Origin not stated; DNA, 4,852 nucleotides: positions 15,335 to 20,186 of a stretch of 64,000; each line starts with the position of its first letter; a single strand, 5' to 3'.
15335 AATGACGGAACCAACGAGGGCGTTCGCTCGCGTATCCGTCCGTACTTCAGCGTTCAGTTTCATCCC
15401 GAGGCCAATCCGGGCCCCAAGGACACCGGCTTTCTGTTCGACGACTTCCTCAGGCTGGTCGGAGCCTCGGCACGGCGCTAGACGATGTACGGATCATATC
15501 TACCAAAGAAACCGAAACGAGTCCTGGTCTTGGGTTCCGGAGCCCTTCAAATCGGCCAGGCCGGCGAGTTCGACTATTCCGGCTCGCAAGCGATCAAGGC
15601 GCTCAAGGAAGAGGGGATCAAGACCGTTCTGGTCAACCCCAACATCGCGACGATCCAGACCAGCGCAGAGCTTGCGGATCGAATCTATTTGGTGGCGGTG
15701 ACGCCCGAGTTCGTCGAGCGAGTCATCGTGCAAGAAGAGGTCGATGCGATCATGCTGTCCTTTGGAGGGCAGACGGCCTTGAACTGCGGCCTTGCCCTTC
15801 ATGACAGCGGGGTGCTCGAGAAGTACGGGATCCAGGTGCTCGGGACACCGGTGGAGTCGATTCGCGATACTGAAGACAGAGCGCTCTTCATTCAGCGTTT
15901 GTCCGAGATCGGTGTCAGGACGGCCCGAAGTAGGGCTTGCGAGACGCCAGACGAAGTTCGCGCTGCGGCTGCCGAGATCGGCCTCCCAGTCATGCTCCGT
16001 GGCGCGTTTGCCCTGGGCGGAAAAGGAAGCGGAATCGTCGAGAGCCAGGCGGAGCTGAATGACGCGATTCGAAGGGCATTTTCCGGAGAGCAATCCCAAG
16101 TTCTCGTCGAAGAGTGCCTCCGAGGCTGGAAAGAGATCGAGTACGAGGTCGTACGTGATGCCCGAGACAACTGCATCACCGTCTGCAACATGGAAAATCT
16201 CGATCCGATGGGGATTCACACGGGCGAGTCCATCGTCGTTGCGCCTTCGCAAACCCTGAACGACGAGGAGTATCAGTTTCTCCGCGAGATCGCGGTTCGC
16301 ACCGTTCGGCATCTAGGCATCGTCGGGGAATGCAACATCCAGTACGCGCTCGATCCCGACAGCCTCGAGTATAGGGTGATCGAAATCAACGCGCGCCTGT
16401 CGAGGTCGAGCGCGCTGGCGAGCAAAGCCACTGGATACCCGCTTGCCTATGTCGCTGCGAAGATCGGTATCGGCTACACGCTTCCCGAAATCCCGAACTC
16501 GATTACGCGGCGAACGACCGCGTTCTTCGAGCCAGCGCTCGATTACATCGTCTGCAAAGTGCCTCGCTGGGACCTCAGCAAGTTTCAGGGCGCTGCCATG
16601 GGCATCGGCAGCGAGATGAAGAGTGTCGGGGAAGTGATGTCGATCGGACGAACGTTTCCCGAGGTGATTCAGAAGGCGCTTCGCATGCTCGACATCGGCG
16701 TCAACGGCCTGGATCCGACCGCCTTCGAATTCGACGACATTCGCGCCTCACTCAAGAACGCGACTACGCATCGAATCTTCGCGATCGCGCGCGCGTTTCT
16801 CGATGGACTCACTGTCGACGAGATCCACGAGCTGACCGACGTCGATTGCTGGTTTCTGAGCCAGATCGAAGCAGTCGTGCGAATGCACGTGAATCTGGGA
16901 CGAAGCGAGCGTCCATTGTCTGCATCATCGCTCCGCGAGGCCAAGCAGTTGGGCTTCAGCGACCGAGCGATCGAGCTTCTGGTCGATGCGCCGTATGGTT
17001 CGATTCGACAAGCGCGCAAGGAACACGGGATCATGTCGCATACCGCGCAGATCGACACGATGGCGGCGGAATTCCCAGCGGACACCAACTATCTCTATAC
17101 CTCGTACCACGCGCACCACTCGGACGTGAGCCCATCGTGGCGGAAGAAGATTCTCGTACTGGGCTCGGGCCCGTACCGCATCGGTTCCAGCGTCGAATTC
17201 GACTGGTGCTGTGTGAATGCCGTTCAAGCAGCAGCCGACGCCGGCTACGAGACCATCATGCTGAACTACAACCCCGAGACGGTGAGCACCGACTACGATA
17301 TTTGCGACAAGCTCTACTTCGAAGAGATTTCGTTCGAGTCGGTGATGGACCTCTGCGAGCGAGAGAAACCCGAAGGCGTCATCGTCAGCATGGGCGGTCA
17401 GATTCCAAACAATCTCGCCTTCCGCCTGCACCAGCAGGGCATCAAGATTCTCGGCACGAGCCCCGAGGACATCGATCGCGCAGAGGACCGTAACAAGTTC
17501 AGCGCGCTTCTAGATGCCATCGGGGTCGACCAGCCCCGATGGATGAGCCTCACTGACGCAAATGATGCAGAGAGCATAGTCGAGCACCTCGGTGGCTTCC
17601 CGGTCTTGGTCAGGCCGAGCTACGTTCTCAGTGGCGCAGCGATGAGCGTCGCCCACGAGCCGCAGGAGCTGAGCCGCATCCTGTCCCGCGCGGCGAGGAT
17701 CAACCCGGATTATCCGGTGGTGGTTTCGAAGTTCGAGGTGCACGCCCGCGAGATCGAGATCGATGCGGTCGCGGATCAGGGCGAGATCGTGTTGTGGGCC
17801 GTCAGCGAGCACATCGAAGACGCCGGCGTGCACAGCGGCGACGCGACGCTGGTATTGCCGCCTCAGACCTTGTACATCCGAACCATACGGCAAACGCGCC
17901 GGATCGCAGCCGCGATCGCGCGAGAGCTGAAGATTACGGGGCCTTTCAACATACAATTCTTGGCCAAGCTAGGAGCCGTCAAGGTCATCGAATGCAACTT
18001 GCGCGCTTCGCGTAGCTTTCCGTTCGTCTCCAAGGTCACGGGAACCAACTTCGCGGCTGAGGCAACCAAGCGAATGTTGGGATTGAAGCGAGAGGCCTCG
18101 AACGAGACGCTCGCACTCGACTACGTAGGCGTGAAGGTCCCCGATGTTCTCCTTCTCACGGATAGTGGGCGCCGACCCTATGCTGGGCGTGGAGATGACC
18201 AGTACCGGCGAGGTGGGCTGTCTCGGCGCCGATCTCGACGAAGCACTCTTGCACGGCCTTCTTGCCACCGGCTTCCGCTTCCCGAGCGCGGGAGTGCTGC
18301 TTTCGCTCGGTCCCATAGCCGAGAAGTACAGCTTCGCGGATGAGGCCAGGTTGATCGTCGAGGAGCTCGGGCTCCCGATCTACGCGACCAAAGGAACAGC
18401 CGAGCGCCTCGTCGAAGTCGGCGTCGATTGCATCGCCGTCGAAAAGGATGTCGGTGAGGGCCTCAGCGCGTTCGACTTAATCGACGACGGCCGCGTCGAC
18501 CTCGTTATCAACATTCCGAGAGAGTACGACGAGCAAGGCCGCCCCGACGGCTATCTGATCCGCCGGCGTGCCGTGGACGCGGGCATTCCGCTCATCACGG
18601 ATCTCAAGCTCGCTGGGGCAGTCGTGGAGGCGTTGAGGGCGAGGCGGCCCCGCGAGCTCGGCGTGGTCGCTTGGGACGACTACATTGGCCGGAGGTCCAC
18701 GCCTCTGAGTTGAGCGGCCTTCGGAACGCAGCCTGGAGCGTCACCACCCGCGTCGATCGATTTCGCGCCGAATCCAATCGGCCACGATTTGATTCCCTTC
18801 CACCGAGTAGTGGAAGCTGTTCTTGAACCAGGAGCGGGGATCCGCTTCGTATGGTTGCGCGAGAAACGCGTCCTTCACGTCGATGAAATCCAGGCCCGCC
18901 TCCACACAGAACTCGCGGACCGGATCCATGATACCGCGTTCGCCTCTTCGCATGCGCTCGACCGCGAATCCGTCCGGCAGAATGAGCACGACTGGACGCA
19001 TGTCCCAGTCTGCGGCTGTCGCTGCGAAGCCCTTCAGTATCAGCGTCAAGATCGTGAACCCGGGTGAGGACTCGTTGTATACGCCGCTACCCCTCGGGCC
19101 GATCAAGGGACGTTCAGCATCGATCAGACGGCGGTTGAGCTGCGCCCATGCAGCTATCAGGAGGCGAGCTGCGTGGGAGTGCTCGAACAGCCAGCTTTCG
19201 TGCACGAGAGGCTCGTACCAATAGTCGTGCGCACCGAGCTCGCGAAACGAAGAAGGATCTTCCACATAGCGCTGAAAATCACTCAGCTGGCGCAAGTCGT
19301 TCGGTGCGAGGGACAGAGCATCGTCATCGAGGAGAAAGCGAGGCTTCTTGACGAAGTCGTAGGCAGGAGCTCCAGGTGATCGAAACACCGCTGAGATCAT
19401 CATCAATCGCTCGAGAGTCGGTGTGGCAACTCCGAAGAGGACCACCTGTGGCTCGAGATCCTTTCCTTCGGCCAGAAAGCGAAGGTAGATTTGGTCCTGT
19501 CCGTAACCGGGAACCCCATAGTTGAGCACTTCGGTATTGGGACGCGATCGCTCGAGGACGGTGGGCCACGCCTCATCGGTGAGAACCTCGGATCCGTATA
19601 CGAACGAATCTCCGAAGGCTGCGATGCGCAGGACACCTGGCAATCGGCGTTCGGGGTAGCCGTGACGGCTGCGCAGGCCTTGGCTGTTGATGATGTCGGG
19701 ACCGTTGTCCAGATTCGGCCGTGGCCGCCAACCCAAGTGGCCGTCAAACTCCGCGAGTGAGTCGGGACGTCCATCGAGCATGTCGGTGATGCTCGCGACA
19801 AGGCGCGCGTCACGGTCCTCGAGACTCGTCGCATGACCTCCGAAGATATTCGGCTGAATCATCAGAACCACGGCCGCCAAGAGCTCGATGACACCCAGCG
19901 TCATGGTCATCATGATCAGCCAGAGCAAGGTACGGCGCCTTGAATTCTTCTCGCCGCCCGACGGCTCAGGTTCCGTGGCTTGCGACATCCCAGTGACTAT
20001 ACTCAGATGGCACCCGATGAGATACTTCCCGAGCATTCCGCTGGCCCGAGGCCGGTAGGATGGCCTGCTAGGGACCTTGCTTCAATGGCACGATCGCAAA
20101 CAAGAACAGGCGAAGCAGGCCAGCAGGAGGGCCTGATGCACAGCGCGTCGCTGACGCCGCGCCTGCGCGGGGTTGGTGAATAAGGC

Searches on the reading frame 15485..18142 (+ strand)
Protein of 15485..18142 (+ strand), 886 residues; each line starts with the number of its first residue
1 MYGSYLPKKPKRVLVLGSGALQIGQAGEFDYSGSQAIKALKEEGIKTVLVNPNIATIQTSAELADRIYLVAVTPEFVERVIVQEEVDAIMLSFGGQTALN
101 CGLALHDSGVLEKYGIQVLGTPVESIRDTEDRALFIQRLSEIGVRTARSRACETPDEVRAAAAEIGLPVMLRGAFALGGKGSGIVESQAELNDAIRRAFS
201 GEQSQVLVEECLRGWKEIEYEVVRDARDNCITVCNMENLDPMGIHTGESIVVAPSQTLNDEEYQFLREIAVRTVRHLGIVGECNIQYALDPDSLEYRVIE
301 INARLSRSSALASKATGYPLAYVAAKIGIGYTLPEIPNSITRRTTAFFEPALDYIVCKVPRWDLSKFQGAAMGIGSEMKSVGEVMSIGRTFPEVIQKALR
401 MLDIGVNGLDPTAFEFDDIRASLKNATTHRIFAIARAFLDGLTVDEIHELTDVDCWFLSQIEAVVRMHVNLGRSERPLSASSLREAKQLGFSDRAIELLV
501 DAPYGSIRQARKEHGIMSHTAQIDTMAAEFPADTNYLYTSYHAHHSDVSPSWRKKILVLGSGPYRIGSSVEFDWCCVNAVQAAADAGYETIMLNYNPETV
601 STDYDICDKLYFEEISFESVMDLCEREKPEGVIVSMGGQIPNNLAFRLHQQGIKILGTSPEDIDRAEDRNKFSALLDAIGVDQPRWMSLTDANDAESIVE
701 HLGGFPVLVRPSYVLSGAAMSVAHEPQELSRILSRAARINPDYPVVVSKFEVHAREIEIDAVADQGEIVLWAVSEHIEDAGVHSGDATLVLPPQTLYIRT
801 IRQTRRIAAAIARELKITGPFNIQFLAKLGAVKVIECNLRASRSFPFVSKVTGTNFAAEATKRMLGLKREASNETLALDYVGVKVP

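Call 26: find_homologous_proteins(query=window:15485-18142:+, max_evalue=1e-50)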
Query window:15485-18142:+ (886 aa): 8000 proteins with E <= 1e-50 among 8000 candidates; the best 120 are listed.
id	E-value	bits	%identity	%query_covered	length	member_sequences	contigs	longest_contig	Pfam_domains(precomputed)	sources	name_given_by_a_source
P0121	0.0e+0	1949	100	98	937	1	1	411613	PF25596.2,PF15632.12,PF02786.23,PF02787.26,PF02222.28,PF07478.19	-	-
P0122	0.0e+0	1872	93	100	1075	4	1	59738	PF25596.2,PF02142.28,PF15632.12,PF02786.23,PF02787.26,PF02222.28,PF07478.19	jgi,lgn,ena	-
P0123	0.0e+0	1853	92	100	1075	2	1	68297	PF25596.2,PF02142.28,PF15632.12,PF02786.23,PF02787.26,PF02222.28,PF07478.19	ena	-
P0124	0.0e+0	1838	92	100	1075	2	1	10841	PF25596.2,PF02142.28,PF15632.12,PF02786.23,PF02787.26,PF02222.28,PF07478.19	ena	-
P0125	0.0e+0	1836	92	100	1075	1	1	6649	PF25596.2,PF02142.28,PF15632.12,PF02786.23,PF02787.26,PF02222.28,PF07478.19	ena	-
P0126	0.0e+0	1814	89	100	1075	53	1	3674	PF25596.2,PF02142.28,PF15632.12,PF02786.23,PF02787.26,PF02222.28,PF07478.19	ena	-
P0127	0.0e+0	1806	90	100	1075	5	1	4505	PF25596.2,PF02142.28,PF15632.12,PF02786.23,PF02787.26,PF02222.28,PF07478.19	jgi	jgi:carbamoyl-phosphate synthase large subunit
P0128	0.0e+0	1799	89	100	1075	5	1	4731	PF25596.2,PF02142.28,PF15632.12,PF02786.23,PF02787.26,PF02222.28,PF07478.19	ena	-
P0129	0.0e+0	1785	90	98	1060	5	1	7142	PF25596.2,PF02142.28,PF15632.12,PF02786.23,PF02787.26,PF02222.28,PF07478.19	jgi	-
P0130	0.0e+0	1784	89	100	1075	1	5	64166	PF25596.2,PF02142.28,PF15632.12,PF02786.23,PF02787.26,PF02222.28,PF07478.19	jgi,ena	jgi:carbamoyl-phosphate synthase large subunit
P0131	0.0e+0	1779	89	100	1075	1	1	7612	PF25596.2,PF02142.28,PF15632.12,PF02786.23,PF02787.26,PF02222.28,PF07478.19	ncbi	-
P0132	0.0e+0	1766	89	99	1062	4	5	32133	PF25596.2,PF02142.28,PF15632.12,PF02786.23,PF02787.26,PF02222.28,PF07478.19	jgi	jgi:carbamoyl-phosphate synthase large subunit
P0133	0.0e+0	1747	88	99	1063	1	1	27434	PF25596.2,PF02142.28,PF15632.12,PF02786.23,PF02787.26,PF02222.28,PF07478.19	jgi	-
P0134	0.0e+0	1721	86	100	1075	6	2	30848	PF25596.2,PF02142.28,PF15632.12,PF02786.23,PF02787.26,PF02222.28,PF07478.19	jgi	jgi:carbamoyl-phosphate synthase large subunit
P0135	0.0e+0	1720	85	100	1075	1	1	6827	PF25596.2,PF02142.28,PF15632.12,PF02786.23,PF02787.26,PF02222.28,PF07478.19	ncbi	-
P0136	0.0e+0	1710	85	100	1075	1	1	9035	PF25596.2,PF02142.28,PF15632.12,PF02786.23,PF02787.26,PF02222.28,PF01071.25,PF07478.19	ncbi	-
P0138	0.0e+0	1641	81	100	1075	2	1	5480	PF25596.2,PF02142.28,PF15632.12,PF02786.23,PF02787.26,PF02222.28,PF07478.19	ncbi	-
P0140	0.0e+0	1617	80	100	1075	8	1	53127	PF25596.2,PF02142.28,PF15632.12,PF02786.23,PF02787.26,PF02222.28,PF07478.19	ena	-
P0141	0.0e+0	1616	81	100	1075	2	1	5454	PF25596.2,PF02142.28,PF15632.12,PF02786.23,PF02787.26,PF02222.28,PF07478.19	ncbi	-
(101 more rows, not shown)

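Call 28: find_encoding_contigs(protein=P0130, flank=10000, max_places=2)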
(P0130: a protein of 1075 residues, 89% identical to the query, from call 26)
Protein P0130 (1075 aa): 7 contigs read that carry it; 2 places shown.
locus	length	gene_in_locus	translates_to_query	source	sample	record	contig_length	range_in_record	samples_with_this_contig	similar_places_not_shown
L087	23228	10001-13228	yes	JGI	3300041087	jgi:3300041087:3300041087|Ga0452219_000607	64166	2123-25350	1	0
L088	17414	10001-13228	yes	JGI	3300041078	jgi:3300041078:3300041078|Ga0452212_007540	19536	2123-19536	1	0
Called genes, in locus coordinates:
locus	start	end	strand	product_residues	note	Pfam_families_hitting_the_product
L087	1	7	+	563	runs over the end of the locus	PF07626:PSD3, PF07637:PSD5, PF07631:PSD4, PF07627:PSCyt3, PF07624:PSD2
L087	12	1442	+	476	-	PF07586:HXXSHH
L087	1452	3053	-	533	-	-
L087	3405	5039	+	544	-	PF02517:Rce1-like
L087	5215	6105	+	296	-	PF00535:Glycos_transf_2, PF13641:Glyco_tranf_2_3 (faint)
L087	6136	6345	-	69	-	PF19451:DUF5989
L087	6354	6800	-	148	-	PF19588:SxtJ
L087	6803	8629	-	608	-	PF02543:Carbam_trans_N, PF16861:Carbam_trans_C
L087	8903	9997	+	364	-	PF00988:CPSase_sm_chain, PF00117:GATase, PF07722:Peptidase_C26 (faint)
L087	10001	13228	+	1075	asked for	PF25596:CPSase_L_D1, PF02786:CPSase_L_D2, PF02222:ATP-grasp, PF02787:CPSase_L_D3, PF25596:CPSase_L_D1, PF02786:CPSase_L_D2, PF02222:ATP-grasp, PF02142:MGS, +2 more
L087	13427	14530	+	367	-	PF13472:Lipase_GDSL_2 (faint)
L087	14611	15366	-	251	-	PF07603:Lcl_C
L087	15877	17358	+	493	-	PF01943:Polysacc_synt, PF13440:Polysacc_synt_3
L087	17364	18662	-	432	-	PF13480:Acetyltransf_6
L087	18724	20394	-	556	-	PF13489:Methyltransf_23 (weak), PF01636:APH (weak)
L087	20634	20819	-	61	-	-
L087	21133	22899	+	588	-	PF03098:An_peroxidase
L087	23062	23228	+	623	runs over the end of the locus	PF00501:AMP-binding, PF23024:AMP-dom_DIP2-like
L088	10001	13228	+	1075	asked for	PF25596:CPSase_L_D1, PF02786:CPSase_L_D2, PF02222:ATP-grasp, PF02787:CPSase_L_D3, PF25596:CPSase_L_D1, PF02786:CPSase_L_D2, PF02222:ATP-grasp, PF02142:MGS, +2 more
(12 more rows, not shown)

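Call 29: find_encoding_contigs(protein=P0140, flank=10000, max_places=2)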
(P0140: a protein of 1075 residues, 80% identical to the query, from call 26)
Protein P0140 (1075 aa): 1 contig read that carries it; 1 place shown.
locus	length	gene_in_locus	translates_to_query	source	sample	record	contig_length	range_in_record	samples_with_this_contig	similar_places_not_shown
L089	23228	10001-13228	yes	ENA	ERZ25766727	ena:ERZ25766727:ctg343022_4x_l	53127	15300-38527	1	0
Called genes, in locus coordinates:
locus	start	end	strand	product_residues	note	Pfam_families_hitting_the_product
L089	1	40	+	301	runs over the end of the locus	PF13276:HTH_21, PF00665:rve, PF13683:rve_3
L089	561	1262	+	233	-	PF02096:60KD_IMP (weak)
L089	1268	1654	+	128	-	PF02096:60KD_IMP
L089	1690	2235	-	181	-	PF01370:Epimerase, PF16363:GDP_Man_Dehyd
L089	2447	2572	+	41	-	-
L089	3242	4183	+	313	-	PF15632:ATPgrasp_Ter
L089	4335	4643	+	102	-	PF01451:LMWPc (weak)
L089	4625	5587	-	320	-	-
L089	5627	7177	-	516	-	PF06253:MTTB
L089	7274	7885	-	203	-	PF00908:dTDP_sugar_isom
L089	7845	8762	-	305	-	PF00483:NTP_transferase, PF12804:NTP_transf_3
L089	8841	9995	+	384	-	PF00988:CPSase_sm_chain, PF07722:Peptidase_C26 (faint), PF00117:GATase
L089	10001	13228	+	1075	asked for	PF25596:CPSase_L_D1, PF02786:CPSase_L_D2, PF02222:ATP-grasp, PF02787:CPSase_L_D3, PF25596:CPSase_L_D1, PF02786:CPSase_L_D2, PF02222:ATP-grasp, PF02142:MGS, +2 more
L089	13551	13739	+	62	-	-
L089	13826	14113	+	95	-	PF05402:PqqD (faint)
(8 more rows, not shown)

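Call 56: list_cluster_members(proteins=[P0131, P0135, P0136, P0138, P0141, P0011, P0029])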
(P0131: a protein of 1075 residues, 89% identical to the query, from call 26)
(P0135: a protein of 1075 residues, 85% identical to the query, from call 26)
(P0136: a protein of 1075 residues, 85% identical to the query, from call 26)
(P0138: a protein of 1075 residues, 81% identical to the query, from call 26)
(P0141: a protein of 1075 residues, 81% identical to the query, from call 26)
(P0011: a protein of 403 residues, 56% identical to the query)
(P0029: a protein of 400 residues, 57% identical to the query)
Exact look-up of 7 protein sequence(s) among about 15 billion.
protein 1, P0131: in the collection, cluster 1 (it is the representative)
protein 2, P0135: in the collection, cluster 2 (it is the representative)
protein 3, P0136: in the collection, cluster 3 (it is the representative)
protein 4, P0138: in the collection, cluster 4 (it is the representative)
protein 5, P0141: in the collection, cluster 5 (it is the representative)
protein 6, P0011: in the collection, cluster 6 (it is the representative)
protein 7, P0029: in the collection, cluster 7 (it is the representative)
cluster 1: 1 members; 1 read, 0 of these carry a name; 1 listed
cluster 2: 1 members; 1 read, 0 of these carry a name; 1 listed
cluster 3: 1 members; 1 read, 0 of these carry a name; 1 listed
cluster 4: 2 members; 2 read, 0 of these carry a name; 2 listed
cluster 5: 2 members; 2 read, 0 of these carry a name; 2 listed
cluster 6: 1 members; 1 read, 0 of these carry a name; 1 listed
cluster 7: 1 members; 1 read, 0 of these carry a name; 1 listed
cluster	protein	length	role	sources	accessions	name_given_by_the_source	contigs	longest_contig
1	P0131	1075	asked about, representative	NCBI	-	-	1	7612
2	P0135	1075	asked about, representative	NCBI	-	-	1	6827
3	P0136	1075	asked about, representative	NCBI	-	-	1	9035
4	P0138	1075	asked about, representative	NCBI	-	-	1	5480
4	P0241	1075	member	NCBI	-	-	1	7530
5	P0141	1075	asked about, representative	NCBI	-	-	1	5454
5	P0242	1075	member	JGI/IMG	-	-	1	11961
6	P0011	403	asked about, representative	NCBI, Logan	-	-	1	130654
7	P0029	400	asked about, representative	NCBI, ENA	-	-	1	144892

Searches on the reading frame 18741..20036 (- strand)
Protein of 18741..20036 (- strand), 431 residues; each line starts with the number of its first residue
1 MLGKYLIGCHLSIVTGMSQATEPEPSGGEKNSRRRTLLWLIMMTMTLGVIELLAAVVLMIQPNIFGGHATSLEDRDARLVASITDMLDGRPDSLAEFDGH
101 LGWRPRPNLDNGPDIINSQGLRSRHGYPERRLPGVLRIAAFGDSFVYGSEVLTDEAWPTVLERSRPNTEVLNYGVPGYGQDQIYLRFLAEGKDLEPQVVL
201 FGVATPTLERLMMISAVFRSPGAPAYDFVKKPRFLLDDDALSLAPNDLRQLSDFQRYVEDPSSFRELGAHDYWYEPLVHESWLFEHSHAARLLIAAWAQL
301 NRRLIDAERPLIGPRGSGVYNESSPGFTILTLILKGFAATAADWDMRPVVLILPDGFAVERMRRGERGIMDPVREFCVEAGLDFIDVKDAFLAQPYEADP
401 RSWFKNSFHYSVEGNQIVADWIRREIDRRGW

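Call 11: search_protein_families(library=pfam, proteins=[window:18741-20036:-], max_evalue=0.01)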
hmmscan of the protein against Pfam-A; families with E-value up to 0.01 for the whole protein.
window:18741-20036:- (431 aa): 2 families
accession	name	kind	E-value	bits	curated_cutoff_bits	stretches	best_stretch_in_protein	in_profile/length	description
PF13472.12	Lipase_GDSL_2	-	1.7e-09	38.9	32.9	1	140-201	1-68/178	GDSL-like Lipase/Acylhydrolase family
PF00657.28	Lipase_GDSL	-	0.0042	17.7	23.6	0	138-188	1-68/208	GDSL-like Lipase/Acylhydrolase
